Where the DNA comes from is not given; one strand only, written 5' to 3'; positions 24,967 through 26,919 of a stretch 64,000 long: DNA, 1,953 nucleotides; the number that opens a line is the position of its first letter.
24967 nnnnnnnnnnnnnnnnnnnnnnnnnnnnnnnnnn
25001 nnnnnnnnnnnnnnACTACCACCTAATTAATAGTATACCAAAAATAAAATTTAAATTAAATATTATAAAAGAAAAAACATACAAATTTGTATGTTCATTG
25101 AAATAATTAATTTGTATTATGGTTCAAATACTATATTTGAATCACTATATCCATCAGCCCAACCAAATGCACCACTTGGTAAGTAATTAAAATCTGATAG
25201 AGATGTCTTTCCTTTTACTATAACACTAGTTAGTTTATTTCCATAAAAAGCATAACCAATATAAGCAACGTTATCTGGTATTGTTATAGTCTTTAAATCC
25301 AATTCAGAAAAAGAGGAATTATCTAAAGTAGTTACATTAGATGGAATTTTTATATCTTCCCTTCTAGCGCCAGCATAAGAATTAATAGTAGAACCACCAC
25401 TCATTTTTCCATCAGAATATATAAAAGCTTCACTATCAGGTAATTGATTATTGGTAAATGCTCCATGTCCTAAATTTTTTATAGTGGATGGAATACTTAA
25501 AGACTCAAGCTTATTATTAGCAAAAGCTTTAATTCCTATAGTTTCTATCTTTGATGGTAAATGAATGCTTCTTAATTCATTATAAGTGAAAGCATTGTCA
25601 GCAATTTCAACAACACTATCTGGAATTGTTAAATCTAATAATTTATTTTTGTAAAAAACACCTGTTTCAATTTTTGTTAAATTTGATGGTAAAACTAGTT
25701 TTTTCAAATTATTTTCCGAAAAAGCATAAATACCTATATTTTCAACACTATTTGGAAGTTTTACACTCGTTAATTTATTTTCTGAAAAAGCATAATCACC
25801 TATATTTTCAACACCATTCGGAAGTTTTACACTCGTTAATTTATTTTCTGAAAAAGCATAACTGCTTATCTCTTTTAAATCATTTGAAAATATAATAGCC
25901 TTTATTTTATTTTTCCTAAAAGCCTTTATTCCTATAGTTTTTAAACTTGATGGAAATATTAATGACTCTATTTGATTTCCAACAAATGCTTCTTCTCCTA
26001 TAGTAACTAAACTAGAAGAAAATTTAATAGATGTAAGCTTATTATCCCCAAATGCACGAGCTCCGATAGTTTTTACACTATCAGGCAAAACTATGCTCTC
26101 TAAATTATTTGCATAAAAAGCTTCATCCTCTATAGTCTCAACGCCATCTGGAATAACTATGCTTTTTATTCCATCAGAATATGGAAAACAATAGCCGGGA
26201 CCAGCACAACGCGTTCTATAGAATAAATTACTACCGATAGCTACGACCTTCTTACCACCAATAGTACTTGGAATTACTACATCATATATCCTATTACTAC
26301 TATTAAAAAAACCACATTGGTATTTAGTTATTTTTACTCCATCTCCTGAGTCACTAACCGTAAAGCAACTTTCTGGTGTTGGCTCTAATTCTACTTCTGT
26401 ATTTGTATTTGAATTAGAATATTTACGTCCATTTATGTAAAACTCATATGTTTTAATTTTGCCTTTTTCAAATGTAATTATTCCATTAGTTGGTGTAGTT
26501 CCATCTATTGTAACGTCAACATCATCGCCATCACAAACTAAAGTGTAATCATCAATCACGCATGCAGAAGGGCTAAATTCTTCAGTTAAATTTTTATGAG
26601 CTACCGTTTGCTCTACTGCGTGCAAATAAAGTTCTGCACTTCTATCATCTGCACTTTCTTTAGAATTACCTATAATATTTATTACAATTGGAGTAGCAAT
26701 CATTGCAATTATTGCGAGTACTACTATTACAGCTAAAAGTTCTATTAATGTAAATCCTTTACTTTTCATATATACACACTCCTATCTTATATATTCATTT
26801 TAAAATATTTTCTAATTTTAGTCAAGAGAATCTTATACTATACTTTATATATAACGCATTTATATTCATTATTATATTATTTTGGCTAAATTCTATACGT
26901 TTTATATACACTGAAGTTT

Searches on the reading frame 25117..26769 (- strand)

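Call 22: search_protein_families(library=pfam, proteins=[window:25117-26769:-], max_evalue=0.01)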
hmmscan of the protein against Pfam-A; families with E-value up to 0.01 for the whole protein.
window:25117-26769:- (550 aa): 4 families
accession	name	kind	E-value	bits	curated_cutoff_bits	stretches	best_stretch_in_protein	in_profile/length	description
PF13306.12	LRR_5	-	2.6e-96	318.7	27.7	4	322-441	2-123/127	BspA type Leucine rich repeat region (6 copies)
PF07963.17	N_methyl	-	7.9e-07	28.8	21.2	1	2-25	3-26/27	Prokaryotic N-terminal methylation motif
PF05725.18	FNIP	-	0.00058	20.4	21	1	353-389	3-39/44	FNIP Repeat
PF01030.30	Recep_L_domain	-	0.0016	19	21.8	0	332-376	51-95/112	Receptor L domain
